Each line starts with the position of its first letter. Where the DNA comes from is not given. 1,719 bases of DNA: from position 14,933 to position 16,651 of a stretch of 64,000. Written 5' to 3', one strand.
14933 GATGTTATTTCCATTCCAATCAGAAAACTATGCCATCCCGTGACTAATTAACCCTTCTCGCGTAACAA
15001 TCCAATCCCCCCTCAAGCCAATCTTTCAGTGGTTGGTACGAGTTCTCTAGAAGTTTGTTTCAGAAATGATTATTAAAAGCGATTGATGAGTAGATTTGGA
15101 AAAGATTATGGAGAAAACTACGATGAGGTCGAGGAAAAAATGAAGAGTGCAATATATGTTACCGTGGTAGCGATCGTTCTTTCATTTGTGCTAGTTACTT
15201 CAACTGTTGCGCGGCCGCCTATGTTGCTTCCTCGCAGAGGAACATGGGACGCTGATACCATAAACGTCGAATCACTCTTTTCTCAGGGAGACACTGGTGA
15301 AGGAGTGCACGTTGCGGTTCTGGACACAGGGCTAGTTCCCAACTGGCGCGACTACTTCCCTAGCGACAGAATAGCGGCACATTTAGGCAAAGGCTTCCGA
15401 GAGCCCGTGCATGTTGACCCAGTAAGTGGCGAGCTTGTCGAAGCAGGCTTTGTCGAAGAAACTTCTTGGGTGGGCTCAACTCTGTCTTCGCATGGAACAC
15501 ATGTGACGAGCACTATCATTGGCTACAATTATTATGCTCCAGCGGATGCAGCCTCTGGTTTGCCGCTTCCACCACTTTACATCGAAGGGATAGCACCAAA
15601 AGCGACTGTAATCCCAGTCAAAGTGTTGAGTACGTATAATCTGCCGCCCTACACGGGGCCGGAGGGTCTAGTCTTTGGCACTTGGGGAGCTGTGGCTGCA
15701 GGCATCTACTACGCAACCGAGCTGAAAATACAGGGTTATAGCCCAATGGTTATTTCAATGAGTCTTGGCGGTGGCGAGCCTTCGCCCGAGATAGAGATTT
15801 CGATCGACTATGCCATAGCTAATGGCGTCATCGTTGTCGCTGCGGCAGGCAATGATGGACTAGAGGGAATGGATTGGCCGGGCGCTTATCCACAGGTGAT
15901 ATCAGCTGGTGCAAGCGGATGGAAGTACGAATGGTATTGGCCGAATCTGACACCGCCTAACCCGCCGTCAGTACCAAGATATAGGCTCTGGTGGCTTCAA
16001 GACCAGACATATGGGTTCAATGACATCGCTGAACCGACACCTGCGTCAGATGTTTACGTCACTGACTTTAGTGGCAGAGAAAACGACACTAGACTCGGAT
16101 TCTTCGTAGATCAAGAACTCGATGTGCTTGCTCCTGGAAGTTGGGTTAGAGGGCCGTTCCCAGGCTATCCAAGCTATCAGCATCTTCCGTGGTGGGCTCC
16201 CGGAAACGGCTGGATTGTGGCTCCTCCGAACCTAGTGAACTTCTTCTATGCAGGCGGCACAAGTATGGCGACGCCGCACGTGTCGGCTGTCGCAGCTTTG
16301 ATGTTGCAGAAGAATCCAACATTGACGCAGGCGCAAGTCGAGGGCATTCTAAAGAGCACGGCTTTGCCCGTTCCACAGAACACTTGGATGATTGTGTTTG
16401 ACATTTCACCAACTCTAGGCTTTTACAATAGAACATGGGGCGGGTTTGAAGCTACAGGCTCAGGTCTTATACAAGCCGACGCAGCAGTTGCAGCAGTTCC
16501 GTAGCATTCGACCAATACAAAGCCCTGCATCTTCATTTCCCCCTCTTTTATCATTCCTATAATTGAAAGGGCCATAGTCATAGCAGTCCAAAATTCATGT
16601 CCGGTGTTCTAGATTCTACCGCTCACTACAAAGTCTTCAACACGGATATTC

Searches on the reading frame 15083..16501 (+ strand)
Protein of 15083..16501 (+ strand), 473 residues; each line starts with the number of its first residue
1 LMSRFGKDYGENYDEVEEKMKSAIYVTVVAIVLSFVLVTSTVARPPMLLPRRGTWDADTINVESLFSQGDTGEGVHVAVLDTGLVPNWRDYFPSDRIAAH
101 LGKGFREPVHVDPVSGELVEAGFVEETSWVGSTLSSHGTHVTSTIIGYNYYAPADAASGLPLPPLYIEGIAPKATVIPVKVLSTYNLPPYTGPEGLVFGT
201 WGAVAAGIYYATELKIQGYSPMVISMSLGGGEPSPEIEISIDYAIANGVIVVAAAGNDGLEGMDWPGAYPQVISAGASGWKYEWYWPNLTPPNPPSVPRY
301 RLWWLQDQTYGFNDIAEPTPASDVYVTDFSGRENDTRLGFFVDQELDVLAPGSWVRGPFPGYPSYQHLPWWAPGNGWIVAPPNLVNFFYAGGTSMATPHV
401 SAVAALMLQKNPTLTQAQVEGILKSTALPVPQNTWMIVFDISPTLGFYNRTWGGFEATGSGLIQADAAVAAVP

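Call 23: search_protein_families(library=pfam, proteins=[window:15083-16501:+], max_evalue=0.01)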
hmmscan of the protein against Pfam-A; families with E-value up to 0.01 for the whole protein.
window:15083-16501:+ (473 aa): 1 family
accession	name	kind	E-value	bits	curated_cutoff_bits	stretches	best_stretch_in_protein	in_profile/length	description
PF00082.27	Peptidase_S8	-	1.3e-30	107.1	21.8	1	72-427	1-273/288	Subtilase family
